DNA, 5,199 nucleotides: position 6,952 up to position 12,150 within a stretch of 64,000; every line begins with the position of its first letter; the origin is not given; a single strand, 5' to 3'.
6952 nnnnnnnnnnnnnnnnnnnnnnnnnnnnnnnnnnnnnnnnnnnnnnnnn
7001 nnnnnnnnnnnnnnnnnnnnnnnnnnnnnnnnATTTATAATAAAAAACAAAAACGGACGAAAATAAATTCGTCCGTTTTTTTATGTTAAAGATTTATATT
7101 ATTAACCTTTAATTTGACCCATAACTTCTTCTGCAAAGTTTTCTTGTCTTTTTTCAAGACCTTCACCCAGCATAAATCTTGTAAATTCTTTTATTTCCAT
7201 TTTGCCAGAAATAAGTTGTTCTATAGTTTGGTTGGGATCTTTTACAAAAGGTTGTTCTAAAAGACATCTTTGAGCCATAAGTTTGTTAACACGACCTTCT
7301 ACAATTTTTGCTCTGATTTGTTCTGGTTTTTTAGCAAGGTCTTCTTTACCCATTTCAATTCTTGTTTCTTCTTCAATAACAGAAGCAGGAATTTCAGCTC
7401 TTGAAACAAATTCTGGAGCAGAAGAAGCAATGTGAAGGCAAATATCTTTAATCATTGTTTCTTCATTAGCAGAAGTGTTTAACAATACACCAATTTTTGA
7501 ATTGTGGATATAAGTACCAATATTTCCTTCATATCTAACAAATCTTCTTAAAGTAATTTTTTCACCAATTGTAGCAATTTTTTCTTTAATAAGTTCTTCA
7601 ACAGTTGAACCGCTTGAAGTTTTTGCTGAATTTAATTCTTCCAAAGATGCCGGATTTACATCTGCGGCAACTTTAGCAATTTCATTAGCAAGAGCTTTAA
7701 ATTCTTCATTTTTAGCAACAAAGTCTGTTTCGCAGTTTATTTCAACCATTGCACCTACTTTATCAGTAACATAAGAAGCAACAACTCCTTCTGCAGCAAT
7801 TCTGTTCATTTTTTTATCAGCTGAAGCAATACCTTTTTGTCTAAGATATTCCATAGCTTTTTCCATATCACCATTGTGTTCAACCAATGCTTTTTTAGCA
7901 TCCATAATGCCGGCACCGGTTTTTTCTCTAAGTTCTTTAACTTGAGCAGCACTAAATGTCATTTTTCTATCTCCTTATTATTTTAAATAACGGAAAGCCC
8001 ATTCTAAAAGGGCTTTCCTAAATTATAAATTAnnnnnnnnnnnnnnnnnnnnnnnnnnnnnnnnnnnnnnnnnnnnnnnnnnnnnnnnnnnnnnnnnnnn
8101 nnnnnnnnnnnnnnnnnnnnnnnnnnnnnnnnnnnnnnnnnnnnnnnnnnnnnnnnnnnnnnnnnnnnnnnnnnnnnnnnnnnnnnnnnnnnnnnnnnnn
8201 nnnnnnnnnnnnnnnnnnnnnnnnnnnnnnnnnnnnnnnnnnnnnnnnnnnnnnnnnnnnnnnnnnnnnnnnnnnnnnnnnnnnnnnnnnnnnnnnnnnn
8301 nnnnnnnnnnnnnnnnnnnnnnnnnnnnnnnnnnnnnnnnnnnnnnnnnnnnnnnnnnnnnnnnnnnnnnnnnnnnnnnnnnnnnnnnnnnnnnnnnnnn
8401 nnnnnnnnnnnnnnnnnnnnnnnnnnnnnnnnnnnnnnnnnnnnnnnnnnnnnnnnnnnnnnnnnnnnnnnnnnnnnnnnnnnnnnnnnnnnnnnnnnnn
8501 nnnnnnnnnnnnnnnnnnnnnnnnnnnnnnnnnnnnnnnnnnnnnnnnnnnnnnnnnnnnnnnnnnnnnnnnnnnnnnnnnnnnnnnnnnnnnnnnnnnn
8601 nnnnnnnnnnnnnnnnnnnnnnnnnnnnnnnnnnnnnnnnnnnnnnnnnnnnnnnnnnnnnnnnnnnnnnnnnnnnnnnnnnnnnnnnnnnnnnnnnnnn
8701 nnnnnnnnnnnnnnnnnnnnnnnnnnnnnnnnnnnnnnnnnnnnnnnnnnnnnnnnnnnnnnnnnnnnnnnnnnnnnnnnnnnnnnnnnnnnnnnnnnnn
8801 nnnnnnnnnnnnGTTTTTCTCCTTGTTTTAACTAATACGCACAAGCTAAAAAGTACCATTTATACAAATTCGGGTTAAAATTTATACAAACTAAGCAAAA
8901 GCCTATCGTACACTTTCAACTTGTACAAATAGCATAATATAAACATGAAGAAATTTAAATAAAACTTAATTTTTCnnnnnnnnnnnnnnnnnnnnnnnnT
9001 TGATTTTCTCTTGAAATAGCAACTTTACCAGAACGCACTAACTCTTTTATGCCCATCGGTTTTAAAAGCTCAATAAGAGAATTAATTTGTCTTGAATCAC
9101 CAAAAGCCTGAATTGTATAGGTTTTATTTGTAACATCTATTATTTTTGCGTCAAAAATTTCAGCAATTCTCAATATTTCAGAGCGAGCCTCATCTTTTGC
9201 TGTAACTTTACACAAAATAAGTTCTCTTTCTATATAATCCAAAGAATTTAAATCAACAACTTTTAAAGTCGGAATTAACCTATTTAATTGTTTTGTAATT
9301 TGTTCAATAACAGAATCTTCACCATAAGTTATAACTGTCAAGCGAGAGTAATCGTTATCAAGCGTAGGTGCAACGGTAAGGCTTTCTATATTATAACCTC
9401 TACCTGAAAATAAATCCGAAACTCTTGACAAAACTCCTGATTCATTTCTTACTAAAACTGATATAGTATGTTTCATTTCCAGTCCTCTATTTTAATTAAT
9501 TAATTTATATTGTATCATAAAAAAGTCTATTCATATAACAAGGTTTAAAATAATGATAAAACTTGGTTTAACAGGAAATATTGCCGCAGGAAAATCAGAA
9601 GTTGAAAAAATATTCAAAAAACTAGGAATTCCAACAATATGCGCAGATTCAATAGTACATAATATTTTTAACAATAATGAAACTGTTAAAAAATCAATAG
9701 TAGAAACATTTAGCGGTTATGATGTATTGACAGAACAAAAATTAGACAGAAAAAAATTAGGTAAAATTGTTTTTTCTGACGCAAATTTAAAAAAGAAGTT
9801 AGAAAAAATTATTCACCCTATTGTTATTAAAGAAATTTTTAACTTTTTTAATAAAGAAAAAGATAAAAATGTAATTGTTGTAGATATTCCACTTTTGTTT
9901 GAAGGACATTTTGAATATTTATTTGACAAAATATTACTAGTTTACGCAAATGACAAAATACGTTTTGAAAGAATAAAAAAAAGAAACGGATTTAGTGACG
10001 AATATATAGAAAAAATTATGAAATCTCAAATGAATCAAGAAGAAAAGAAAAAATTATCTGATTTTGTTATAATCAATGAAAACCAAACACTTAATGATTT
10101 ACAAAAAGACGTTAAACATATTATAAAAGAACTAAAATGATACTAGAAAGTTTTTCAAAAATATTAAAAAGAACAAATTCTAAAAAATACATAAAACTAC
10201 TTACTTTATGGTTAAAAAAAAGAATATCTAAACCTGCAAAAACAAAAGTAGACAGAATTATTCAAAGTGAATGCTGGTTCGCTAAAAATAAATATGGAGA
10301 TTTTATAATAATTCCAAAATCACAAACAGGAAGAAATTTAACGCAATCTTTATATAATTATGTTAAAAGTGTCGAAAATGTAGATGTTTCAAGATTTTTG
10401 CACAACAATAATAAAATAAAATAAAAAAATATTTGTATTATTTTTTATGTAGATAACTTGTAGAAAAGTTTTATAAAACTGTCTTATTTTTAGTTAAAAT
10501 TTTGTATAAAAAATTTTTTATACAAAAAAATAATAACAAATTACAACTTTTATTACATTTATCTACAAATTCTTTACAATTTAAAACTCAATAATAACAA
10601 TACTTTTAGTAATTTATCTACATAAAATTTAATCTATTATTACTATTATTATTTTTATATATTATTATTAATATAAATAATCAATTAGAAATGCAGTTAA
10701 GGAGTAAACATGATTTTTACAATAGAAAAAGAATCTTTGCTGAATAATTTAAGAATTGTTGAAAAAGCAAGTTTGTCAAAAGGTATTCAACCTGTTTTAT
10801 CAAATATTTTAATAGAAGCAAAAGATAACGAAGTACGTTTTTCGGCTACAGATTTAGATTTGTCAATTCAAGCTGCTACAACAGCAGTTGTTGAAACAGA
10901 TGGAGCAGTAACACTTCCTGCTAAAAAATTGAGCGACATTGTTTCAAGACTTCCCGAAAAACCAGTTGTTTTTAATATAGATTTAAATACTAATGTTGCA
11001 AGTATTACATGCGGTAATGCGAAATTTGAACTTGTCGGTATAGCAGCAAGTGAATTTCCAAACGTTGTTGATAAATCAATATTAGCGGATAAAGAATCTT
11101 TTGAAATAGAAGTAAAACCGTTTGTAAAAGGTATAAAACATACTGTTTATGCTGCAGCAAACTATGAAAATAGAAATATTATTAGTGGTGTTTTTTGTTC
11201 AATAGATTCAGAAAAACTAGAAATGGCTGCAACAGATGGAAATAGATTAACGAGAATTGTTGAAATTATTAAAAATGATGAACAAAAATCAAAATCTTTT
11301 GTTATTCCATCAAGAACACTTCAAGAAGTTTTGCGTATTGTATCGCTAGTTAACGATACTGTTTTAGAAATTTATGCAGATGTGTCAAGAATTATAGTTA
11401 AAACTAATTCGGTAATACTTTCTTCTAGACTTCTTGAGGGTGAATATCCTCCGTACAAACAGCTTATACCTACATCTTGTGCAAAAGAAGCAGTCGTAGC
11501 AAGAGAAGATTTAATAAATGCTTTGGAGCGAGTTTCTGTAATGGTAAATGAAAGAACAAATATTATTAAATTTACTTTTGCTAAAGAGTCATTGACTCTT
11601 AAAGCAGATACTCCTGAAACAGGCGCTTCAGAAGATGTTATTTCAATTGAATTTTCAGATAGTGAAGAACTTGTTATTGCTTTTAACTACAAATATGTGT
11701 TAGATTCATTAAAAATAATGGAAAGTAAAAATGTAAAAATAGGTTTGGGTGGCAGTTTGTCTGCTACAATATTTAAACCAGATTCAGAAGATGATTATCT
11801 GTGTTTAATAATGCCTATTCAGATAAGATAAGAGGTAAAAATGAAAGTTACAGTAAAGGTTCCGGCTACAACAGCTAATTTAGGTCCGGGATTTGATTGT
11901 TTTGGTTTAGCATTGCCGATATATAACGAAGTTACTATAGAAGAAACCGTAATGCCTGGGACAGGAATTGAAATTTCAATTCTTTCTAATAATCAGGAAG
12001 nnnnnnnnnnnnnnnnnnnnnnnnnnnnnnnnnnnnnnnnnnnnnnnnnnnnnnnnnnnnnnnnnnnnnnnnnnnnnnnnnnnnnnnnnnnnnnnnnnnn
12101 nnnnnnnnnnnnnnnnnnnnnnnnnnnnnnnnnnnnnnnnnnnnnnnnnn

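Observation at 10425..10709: Candidate chromosomal origin (oriC) immediately upstream of dnaN, without dnaA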

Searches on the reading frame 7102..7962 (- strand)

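Call 34: search_protein_families(library=pfam, proteins=[window:7102-7962:-])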
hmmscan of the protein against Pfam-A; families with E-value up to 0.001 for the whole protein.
window:7102-7962:- (286 aa): 2 families
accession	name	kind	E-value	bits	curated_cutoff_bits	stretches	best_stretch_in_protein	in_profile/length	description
PF00889.24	EF_TS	-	4.4e-67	226.1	27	1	70-267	1-204/204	Elongation factor TS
PF25025.1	EF-Ts_N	-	2.6e-05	24.5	33.2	1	6-43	15-53/60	Elongation factor Ts, mitochondrial, N-terminal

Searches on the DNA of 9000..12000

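Call 28: search_rna_families(source=window, start=9000, end=12000, threshold=evalue, max_evalue=1)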
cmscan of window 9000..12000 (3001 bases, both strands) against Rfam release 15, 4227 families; matches with E-value up to 1: 0.
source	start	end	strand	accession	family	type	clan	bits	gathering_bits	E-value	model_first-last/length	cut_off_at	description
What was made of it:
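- Tried and rejected: No RNA family matched at E ≤ 1 (call 28).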

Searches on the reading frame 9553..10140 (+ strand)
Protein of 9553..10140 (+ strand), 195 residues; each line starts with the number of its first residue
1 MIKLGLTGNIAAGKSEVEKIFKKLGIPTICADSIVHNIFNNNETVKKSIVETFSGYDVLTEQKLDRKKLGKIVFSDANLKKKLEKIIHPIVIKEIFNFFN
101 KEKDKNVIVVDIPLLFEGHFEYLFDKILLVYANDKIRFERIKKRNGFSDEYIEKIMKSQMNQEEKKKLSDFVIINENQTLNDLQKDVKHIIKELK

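Call 34: search_protein_families(library=pfam, proteins=[window:9553-10140:+])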
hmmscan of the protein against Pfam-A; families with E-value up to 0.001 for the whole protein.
window:9553-10140:+ (195 aa): 2 families
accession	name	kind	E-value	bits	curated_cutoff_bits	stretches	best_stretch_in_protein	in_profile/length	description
PF01121.26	CoaE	-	3.5e-46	157.6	27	1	4-179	3-178/180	Dephospho-CoA kinase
PF13238.12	AAA_18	-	4.6e-05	24.3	29.4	1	5-145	2-112/128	AAA domain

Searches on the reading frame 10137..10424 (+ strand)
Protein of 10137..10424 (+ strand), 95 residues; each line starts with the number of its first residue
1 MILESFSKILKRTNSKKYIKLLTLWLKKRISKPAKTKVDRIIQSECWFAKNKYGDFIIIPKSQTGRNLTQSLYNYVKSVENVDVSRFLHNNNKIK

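Call 34: search_protein_families(library=pfam, proteins=[window:10137-10424:+])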
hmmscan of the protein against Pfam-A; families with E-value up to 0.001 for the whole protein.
window:10137-10424:+ (95 aa): 0 families

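Call 49: search_protein_families(library=ncbifam, proteins=[window:10137-10424:+], max_evalue=1)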
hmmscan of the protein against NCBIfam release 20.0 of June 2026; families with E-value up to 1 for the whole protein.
window:10137-10424:+ (95 aa): 1 family
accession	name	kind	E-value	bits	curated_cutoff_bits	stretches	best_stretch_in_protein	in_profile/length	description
NF010185.0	PRK13664.1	equivalog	0.092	12.8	98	0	72-93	20-41/65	hypothetical protein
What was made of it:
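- Tried and rejected: No Pfam or NCBIfam family (calls 34, 49).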

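Call 52: find_homologous_proteins(query=window:10137-10424:+, max_evalue=0.001)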
Query window:10137-10424:+ (95 aa): 24 proteins with E <= 0.001 among 24 candidates.
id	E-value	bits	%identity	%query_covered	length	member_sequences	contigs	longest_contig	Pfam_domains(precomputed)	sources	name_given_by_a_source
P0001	1.2e-53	197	98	100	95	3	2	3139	-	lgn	-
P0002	1.7e-52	193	97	100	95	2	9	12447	-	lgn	-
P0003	4.6e-47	176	85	100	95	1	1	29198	-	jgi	-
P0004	4.5e-45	169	82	100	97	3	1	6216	-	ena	-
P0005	1.0e-43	165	79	100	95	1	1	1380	-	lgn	-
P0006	3.5e-43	163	80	98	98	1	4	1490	-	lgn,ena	-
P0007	4.6e-43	163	78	100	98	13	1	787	-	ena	-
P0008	8.8e-43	162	77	100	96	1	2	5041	-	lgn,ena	-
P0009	1.3e-42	161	77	100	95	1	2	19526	-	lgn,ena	-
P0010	1.6e-42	161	82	96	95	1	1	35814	-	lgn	-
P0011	2.6e-42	160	78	100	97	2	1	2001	-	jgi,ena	-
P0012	3.0e-42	160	78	96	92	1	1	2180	-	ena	-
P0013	4.3e-42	160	80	96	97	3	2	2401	-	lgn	-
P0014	9.2e-42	159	74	100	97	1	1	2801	-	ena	-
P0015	2.3e-41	157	78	96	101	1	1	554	-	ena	-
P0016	2.6e-41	157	74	98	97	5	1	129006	-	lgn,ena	-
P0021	2.0e-37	145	70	98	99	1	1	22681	-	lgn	-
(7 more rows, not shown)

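Call 55: find_encoding_contigs(protein=P0016, flank=10000, max_places=2)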
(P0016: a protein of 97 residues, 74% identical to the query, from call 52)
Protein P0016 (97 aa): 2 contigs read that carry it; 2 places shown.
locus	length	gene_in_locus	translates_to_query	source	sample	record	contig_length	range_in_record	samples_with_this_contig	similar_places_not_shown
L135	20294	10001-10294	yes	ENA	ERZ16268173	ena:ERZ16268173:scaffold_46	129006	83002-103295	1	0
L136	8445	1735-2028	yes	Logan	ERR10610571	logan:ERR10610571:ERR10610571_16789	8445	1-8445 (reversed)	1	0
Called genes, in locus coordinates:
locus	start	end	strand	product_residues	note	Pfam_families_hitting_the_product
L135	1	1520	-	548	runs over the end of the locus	PF08486:SpoIID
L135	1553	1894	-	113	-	-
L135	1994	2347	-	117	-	-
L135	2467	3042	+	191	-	PF00210:Ferritin (weak), PF02915:Rubrerythrin, PF21349:RUBY_RBDX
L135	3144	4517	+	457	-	PF00890:FAD_binding_2 (faint), PF01134:GIDA (faint), PF03486:HI0933_like (faint), PF07992:Pyr_redox_2 (weak), PF21688:FAD-depend_C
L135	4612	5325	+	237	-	-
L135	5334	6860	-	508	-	-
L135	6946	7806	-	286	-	PF00889:EF_TS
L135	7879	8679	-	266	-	PF00318:Ribosomal_S2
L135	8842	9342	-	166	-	PF01842:ACT, PF22629:ACT_AHAS_ss, PF13710:ACT_5, PF10369:ALS_ss_C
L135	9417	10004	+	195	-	PF01121:CoaE, PF13238:AAA_18 (weak)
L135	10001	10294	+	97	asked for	-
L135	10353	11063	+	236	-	PF07963:N_methyl (faint)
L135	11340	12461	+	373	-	PF00712:DNA_pol3_beta, PF02767:DNA_pol3_beta_2, PF02768:DNA_pol3_beta_3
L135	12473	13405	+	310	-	PF00288:GHMP_kinases_N, PF08544:GHMP_kinases_C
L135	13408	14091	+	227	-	PF21948:LplA-B_cat, PF03099:BPL_LplA_LipB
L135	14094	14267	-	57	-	-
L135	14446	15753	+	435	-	PF00375:SDF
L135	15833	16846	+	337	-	PF00389:2-Hacid_dh, PF02826:2-Hacid_dh_C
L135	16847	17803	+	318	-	PF00005:ABC_tran, PF13304:AAA_21 (weak), PF08352:oligo_HPY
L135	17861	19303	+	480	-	PF02934:GatB_N, PF02637:GatB_Yqey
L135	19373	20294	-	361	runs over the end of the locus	PF03462:PCRF, PF00472:RF-1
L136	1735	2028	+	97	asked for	-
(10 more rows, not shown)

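Call 56: find_encoding_contigs(protein=P0021, flank=10000, max_places=2)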
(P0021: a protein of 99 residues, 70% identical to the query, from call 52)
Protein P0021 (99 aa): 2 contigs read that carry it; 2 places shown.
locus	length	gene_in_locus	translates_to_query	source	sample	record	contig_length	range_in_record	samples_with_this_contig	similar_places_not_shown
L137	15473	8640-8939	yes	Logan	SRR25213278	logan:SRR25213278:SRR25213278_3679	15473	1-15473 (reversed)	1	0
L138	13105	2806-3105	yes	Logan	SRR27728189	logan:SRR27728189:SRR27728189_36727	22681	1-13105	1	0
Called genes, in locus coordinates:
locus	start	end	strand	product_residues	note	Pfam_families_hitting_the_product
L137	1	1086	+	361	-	?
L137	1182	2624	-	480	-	PF02934:GatB_N, PF02637:GatB_Yqey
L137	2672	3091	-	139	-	-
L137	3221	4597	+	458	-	PF00890:FAD_binding_2 (faint), PF01134:GIDA (faint), PF03486:HI0933_like (faint), PF05834:Lycopene_cycl (faint), PF07992:Pyr_redox_2, PF21688:FAD-depend_C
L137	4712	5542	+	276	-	-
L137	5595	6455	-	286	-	PF00889:EF_TS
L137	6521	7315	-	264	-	PF00318:Ribosomal_S2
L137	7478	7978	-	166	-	PF01842:ACT, PF22629:ACT_AHAS_ss, PF13710:ACT_5, PF10369:ALS_ss_C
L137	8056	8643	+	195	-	PF01121:CoaE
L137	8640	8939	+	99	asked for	-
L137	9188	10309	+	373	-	PF00712:DNA_pol3_beta, PF02767:DNA_pol3_beta_2, PF02768:DNA_pol3_beta_3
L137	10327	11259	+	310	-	PF00288:GHMP_kinases_N, PF08544:GHMP_kinases_C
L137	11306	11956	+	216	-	PF21948:LplA-B_cat, PF03099:BPL_LplA_LipB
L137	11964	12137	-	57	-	-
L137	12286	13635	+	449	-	PF00375:SDF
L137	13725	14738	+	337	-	PF00389:2-Hacid_dh, PF02826:2-Hacid_dh_C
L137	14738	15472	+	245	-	?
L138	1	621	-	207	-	?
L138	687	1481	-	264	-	PF00318:Ribosomal_S2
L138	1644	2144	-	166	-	PF01842:ACT, PF22629:ACT_AHAS_ss, PF13710:ACT_5, PF10369:ALS_ss_C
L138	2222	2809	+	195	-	PF01121:CoaE, PF13238:AAA_18 (faint)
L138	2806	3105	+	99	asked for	-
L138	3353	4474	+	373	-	PF00712:DNA_pol3_beta, PF02767:DNA_pol3_beta_2, PF02768:DNA_pol3_beta_3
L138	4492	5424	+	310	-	PF00288:GHMP_kinases_N, PF08544:GHMP_kinases_C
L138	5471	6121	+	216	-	PF21948:LplA-B_cat, PF03099:BPL_LplA_LipB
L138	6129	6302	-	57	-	-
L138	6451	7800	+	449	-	PF00375:SDF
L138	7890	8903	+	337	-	PF00389:2-Hacid_dh, PF02826:2-Hacid_dh_C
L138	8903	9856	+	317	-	PF02463:SMC_N (weak), PF00005:ABC_tran, PF13401:AAA_22 (weak), PF13304:AAA_21 (weak), PF08352:oligo_HPY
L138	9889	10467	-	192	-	PF00210:Ferritin, PF02915:Rubrerythrin, PF23455:DUF7129 (faint), PF21349:RUBY_RBDX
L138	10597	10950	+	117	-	-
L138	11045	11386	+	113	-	-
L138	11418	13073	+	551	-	PF08486:SpoIID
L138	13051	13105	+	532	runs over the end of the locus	PF03023:MurJ, PF01554:MatE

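Call 59: predict_structure(alignment_id=A2)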
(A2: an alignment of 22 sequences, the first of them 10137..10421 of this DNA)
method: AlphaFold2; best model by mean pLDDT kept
length: 95 residues; sequences in the alignment: 22
mean_pLDDT: 90.7   pTM: 0.76
mean pLDDT of the five models: 90.7, 89.1, 87.2, 84.6, 81.3
residues with pLDDT >= 90: 64; 70-90: 30; 50-70: 1; < 50: 0
segments of 3 or more residues with pLDDT < 50: none
pLDDT, mean of each block of 10 residues (from residue 1): 90 88 94 94 94 88 95 94 88 76
secondary structure, 60 per line:
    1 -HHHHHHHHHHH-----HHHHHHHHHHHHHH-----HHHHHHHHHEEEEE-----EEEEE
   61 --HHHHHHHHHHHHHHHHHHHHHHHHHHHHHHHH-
elements in order: H2-12 H18-31 H37-45 E46-50 E56-60 H63-94
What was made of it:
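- Tried and rejected: The AlphaFold model is confident, pLDDT 90.7 (call 59).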

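Call 62: fold_search(model_id=the predicted structure, library=pdb)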
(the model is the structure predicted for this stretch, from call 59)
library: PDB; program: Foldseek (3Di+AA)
matches with E <= 10: 269; with E <= 0.001: 0
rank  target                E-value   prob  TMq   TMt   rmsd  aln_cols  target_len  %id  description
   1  5fqe_A                6.3e-01  0.30  0.30  0.06   8.8        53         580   26  The details of glycolipid glycan hydrolysis by the structural analysis of a family 123 glycoside hydrolase from Clostr (released 2016-03-30)
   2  6wq2_A                6.7e-01  0.10  0.22  0.15  13.2        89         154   13  Cryo-EM of the S. islandicus filamentous virus, SIFV (released 2020-07-29)
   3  9qbd_A                7.2e-01  0.12  0.28  0.26  11.9        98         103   11  Crystal structure of Brachyspira hampsonii PadR with Leu88 replaced by 3-aminotyrosine (released 2026-03-11)
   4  9l5r_B                1.1e+00  0.12  0.30  0.12  12.9       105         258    8  Cryo-EM structure of the thermophile spliceosome (state ILS) (released 2025-03-12)
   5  8r6f_G                1.2e+00  0.16  0.31  0.13  17.4        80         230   18  CryoEM structure of wheat 40S ribosomal subunit, body domain (released 2023-12-27)
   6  3ne9_B                1.2e+00  0.14  0.26  0.20   7.8        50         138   18  Chronobacterium ammoiniagenes apo-ACPS structure (released 2010-08-25)
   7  5fr0                  1.3e+00  0.20  0.29  0.06   8.9        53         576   26  The details of glycolipid glycan hydrolysis by the structural analysis of a family 123 glycoside hydrolase from Clostrid (released 2016-03-30)
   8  8xt8_A                1.3e+00  0.08  0.27  0.21   9.0       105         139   18  Clostridioides difficile MarR (WP_003434724) with Hg-bound (released 2024-11-20)
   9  8auv_k                1.4e+00  0.14  0.31  0.13  17.6        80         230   14  Cryo-EM structure of the plant 40S subunit (released 2023-06-07)
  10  1yx1_A                1.5e+00  0.13  0.15  0.08   5.0        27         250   22  Crystal Structure of Protein of Unknown Function PA2260 from Pseudomonas aeruginosa, Possible Sugar Phosphate Isomeras (released 2005-04-05)
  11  2qyf_C                1.5e+00  0.12  0.27  0.17   4.6        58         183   16  Crystal structure of the Mad2/p31(comet)/Mad2-binding peptide ternary complex (released 2008-01-29)
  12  1z9h_A                1.5e+00  0.05  0.20  0.09   9.3        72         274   11  Microsomal prostaglandin E synthase type-2 (released 2005-05-17)
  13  5hlh_B                1.7e+00  0.09  0.23  0.18   7.5        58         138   14  Crystal structure of the overoxidized AbfR bound to DNA (released 2017-01-25)
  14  3gwm                  1.9e+00  0.16  0.25  0.20   5.2        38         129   13  Crystal structure of the holo-[Acyl-Carrier-Protein] Synthase (ACPS) from Mycobacterium smegmatis (released 2010-04-07)
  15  3ne9_A                2.0e+00  0.13  0.26  0.19   6.7        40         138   20  Chronobacterium ammoiniagenes apo-ACPS structure (released 2010-08-25)
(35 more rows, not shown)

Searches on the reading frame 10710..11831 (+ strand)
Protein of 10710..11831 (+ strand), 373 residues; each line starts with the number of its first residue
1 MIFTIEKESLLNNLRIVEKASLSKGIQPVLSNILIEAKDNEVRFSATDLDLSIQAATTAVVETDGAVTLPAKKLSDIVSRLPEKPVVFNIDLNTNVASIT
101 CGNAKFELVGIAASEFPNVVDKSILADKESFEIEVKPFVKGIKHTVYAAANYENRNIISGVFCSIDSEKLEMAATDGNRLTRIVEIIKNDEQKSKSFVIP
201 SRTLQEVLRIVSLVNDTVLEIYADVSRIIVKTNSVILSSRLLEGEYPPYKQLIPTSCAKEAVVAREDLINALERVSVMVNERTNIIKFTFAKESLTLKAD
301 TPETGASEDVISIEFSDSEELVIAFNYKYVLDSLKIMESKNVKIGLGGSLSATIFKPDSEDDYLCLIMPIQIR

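Call 7: find_related_loci(query=window:10710-11831:+, collection=genome_contigs, flank=6000)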
Query window:10710-11831:+ (373 aa) in genome_contigs; peptide patterns used: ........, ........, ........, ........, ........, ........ (x = any residue, [..] = any of these).
145 stretches matched a pattern; 10 encode a relative of the query (tblastn E <= 1e-3); 10 distinct loci.
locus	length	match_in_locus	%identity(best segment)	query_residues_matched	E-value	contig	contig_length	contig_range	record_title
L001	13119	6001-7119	89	1-373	0e+0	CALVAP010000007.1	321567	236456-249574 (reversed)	MAG: Candidatus Gastranaerophilales bacterium isolate E08__bin56 genome assembly, contig: E08__k127_794611, whole genome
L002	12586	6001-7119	89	1-373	0e+0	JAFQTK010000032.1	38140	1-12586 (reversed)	Bacterium isolate RGIG2134 Goat_Colon-6__c185288, whole genome shotgun sequence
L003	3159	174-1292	89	1-373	0e+0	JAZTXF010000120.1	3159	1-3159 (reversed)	MAG: Candidatus Gastranaerophilaceae bacterium isolate T1900045331_YK20190020.MAGScoT_cleanbin_000010 SGB_6524_k141_1397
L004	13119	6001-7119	88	1-373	0e+0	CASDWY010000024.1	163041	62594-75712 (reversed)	uncultured bacterium isolate SI.A9.metabat-bins.133 genome assembly, contig: SI.A9.metabat-bins.133.fa_k141_255058, whol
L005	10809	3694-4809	87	1-373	0e+0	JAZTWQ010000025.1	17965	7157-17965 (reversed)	MAG: Candidatus Gastranaerophilaceae bacterium isolate T1900045333_YK20190022.MAGScoT_cleanbin_000004 SGB_6551_k141_2219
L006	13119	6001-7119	90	1-373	0e+0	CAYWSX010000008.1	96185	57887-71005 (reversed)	MAG TPA_asm: uncultured Muribaculaceae bacterium isolate SRP242652_co1_172 genome assembly, contig: NODE_198_length_9618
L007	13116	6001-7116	63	1-373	6e-160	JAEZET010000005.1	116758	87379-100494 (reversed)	MAG: Cyanobacteria bacterium OH_CBrB_359 k127_2785081, whole genome shotgun sequence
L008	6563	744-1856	58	1-373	6e-146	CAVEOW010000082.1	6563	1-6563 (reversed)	bacterium isolate G02616-L1_cleanbin_000029 genome assembly, contig: Spades_G02616-L1_contig_4346, whole genome shotgun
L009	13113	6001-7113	58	1-373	6e-145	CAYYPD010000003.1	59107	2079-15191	MAG TPA_asm: uncultured Muribaculaceae bacterium isolate binchicken_co323_430 genome assembly, contig: NODE_325_length_5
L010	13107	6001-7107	31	1-372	5e-52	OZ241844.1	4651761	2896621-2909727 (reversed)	MAG: Gammaproteobacteria bacterium isolate b2f91a66-62b5-4ede-8c01-8c7eaef895eb genome assembly, chromosome: 1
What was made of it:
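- Tried and rejected: The genome-collection scan was already spent on DnaN (call 7).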

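Call 34: search_protein_families(library=pfam, proteins=[window:10710-11831:+])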
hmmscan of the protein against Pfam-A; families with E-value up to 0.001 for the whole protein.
window:10710-11831:+ (373 aa): 3 families
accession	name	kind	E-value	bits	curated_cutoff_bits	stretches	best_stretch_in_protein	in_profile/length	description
PF00712.24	DNA_pol3_beta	-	9.4e-36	123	24.4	2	1-119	1-119/120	DNA polymerase III beta subunit, N-terminal domain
PF02768.20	DNA_pol3_beta_3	-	8.6e-24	84.1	27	1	250-370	1-120/121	DNA polymerase III beta subunit, C-terminal domain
PF02767.21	DNA_pol3_beta_2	-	5.1e-22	78.8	27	1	133-247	2-115/116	DNA polymerase III beta subunit, central domain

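Call 49: search_protein_families(library=ncbifam, proteins=[window:10710-11831:+], max_evalue=1)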
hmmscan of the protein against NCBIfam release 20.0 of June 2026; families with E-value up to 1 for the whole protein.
window:10710-11831:+ (373 aa): 5 families
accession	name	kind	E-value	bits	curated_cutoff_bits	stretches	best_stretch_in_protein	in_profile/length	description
TIGR00663.1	dnan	equivalog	1e-86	291.2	137.65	1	1-371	1-366/367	DNA polymerase III subunit beta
NF004184.0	PRK05643.3-2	equivalog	1.4e-42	146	443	1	1-371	1-374/375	DNA polymerase III subunit beta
NF011508.0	PRK14946.1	equivalog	1.1e-17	64.3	513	1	1-340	1-335/366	DNA polymerase III subunit beta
NF052635.1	rOmpA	equivalog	0.025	11.5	2600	1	273-340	1700-1763/2126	out membrane protein rOmpA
NF049969.1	GlMnHpPKinHddA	equivalog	0.029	13.8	600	1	31-100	41-110/338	D-glycero-D-manno-heptose 7-phosphate kinase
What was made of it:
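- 10710..11831 (+): dnaN (DNA polymerase III beta clamp), transcribed away from the origin. Calls 34, 49 (TIGR00663, E 1e-86).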
